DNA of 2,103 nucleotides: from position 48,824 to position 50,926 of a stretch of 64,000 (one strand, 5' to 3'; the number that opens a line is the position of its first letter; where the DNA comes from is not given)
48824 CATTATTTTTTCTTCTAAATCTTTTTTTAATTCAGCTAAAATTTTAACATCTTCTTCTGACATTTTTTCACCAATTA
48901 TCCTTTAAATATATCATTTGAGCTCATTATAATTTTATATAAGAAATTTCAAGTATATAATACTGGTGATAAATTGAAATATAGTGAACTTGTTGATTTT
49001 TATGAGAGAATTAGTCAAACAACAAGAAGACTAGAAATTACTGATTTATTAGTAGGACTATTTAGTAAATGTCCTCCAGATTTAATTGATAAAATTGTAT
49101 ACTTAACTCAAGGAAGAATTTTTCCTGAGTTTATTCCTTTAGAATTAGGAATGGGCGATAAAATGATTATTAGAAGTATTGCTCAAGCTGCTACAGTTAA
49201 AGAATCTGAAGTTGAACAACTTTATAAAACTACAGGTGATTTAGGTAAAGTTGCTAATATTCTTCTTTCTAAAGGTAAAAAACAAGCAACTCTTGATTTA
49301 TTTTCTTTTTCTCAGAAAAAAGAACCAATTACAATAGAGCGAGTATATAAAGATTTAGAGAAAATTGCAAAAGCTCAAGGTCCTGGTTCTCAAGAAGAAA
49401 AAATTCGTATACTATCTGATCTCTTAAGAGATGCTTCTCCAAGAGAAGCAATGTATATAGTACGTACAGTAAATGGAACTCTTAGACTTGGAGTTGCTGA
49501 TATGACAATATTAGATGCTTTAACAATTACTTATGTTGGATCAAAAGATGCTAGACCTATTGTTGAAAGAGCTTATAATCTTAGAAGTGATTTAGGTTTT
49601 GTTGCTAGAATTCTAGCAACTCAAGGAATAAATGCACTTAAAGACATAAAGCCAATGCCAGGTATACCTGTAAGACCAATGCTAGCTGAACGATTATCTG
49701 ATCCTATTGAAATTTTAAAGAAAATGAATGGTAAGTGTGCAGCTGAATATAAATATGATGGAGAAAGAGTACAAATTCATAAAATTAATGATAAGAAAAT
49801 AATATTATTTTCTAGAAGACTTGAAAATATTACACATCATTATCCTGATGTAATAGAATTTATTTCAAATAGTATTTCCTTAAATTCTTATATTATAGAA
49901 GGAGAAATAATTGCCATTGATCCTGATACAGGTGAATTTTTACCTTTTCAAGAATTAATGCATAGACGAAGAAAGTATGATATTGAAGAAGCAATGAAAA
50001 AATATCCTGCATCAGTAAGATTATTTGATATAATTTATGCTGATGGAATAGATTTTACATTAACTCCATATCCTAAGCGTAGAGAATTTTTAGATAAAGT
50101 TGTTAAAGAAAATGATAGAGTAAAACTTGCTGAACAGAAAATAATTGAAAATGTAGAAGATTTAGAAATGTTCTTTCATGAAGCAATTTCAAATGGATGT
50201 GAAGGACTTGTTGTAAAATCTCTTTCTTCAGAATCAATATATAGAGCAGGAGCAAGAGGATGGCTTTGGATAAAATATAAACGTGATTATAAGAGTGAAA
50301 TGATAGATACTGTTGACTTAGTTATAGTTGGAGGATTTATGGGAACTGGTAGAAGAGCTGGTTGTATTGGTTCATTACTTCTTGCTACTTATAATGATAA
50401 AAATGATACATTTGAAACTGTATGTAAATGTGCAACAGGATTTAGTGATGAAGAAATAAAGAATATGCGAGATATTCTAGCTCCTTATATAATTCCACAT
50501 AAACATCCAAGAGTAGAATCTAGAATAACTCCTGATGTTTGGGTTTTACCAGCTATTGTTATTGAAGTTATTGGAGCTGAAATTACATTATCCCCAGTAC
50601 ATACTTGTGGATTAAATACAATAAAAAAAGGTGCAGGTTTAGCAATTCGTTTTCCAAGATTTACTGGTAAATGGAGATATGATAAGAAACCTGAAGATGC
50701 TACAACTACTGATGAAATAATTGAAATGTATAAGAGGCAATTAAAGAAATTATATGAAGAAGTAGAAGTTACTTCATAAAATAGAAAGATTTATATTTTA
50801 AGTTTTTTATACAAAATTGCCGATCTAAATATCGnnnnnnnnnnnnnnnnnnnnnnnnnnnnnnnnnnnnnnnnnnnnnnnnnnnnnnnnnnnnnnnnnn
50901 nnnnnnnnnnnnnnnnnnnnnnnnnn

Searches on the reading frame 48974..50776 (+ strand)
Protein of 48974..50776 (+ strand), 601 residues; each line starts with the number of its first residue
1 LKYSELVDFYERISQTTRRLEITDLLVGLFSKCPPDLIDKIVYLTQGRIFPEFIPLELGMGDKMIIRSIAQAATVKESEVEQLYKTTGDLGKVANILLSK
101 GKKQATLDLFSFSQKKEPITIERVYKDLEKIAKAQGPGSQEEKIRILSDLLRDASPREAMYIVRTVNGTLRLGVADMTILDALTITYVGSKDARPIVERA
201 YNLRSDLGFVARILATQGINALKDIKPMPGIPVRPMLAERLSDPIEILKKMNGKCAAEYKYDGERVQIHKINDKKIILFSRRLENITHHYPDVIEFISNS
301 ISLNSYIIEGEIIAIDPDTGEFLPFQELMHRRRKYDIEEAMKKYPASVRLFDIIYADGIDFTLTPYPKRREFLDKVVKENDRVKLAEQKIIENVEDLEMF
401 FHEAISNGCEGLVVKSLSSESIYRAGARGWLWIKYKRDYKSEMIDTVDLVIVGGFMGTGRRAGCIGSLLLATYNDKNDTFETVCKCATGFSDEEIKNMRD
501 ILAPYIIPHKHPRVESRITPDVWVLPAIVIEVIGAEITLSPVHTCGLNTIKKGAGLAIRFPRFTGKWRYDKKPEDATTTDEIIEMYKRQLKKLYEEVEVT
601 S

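Call 10: find_related_loci(query=window:48974-50776:+, collection=genome_contigs, flank=3000)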
Query window:48974-50776:+ (601 aa) in genome_contigs; peptide patterns used: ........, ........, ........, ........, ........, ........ (x = any residue, [..] = any of these).
260 stretches matched a pattern; 28 encode a relative of the query (tblastn E <= 1e-3); 28 distinct loci.
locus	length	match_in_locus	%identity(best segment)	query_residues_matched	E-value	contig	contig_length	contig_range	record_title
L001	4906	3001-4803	94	1-601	0e+0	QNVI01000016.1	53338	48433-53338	MAG: Candidatus Methanomethylicota archaeon isolate WYZ-LMO11 Verstraetearchaeota_archaeon_WYZ-LMO11_contig-16, whole ge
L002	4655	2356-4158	94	1-601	0e+0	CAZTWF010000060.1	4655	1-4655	MAG TPA_asm: uncultured Nitrososphaerota archaeon isolate binchicken_co25_118 genome assembly, contig: k141_24243, whole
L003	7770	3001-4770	59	1-591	0e+0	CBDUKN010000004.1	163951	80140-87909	MAG TPA_asm: uncultured Thermoprotei archaeon isolate SRR6823441_binner12_Refined_102 genome assembly, contig: ERZ174223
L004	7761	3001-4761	59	1-598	0e+0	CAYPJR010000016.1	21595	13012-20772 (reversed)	MAG TPA_asm: uncultured Candidatus Bathyarchaeia archaeon isolate SRP104967_co1_31 genome assembly, contig: NODE_820_len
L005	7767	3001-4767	58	1-598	0e+0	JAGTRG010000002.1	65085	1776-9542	MAG: Candidatus Bathyarchaeota archaeon isolate JZ-2_2_bin_4.3.1 JZ-2_2_bin_4.3.1_NODE_2, whole genome shotgun sequence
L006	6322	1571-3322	60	1-593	0e+0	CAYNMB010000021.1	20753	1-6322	MAG TPA_asm: uncultured Candidatus Bathyarchaeia archaeon isolate binchicken_co184_344 genome assembly, contig: NODE_424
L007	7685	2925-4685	60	1-598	0e+0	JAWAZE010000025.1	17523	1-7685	MAG: Candidatus Bathyarchaeia archaeon isolate ZZQ_201803_bins_71 ZZQ_201803_bins_71_scaffold_25, whole genome shotgun s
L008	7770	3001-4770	58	1-595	0e+0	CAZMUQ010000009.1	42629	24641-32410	MAG TPA_asm: uncultured Candidatus Bathyarchaeia archaeon isolate binchicken_co184_348 genome assembly, contig: NODE_113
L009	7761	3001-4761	58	1-596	0e+0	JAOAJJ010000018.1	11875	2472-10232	MAG: Candidatus Bathyarchaeota archaeon isolate SKW196 NODE_18_length_11875_cov_3.510425, whole genome shotgun sequence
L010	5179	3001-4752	57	1-593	0e+0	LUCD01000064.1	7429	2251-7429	MAG: Candidatus Bathyarchaeota archaeon B26-1 scaffold5509, whole genome shotgun sequence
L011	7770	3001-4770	57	1-595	0e+0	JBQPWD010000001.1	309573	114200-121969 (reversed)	MAG: Candidatus Bathyarchaeota archaeon isolate SZTDM_202302_bins_159 SZTDM_202302_bins_159_scaffold_1, whole genome sho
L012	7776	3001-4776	57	1-591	0e+0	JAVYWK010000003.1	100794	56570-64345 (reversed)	MAG: Thermofilaceae archaeon isolate DRTY-2_202007_bins_31 DRTY-2_202007_bins_31_scaffold_3, whole genome shotgun sequen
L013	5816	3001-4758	56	1-595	0e+0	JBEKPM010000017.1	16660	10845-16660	MAG: Candidatus Bathyarchaeia archaeon isolate SPRUCE 464 SPRUCE_464_17, whole genome shotgun sequence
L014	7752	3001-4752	57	1-593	0e+0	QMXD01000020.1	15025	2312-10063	MAG: Candidatus Hecatellales archaeon isolate B76_G16 B76_Guay16_scaffold_02285, whole genome shotgun sequence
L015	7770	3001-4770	56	3-595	0e+0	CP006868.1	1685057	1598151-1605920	Ignicoccus pacificus DSM 13166, complete genome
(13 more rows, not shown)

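Call 52: search_protein_families(library=pfam, proteins=[window:48974-50776:+], max_evalue=0.01)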
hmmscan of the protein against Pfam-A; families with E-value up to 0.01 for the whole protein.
window:48974-50776:+ (601 aa): 4 families
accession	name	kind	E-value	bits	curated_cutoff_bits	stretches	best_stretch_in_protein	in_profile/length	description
PF01068.26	DNA_ligase_A_M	-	3.1e-64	216.8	26.2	1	235-436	1-204/204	ATP dependent DNA ligase domain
PF04675.19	DNA_ligase_A_N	-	6.9e-46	157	24.6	1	3-183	2-173/174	DNA ligase N terminus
PF04679.21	DNA_ligase_A_C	-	1.9e-19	70.3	27.5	1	461-571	1-94/94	ATP dependent DNA ligase C terminal region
PF09414.15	RNA_ligase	-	1.7e-07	32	27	1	256-424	4-162/171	RNA ligase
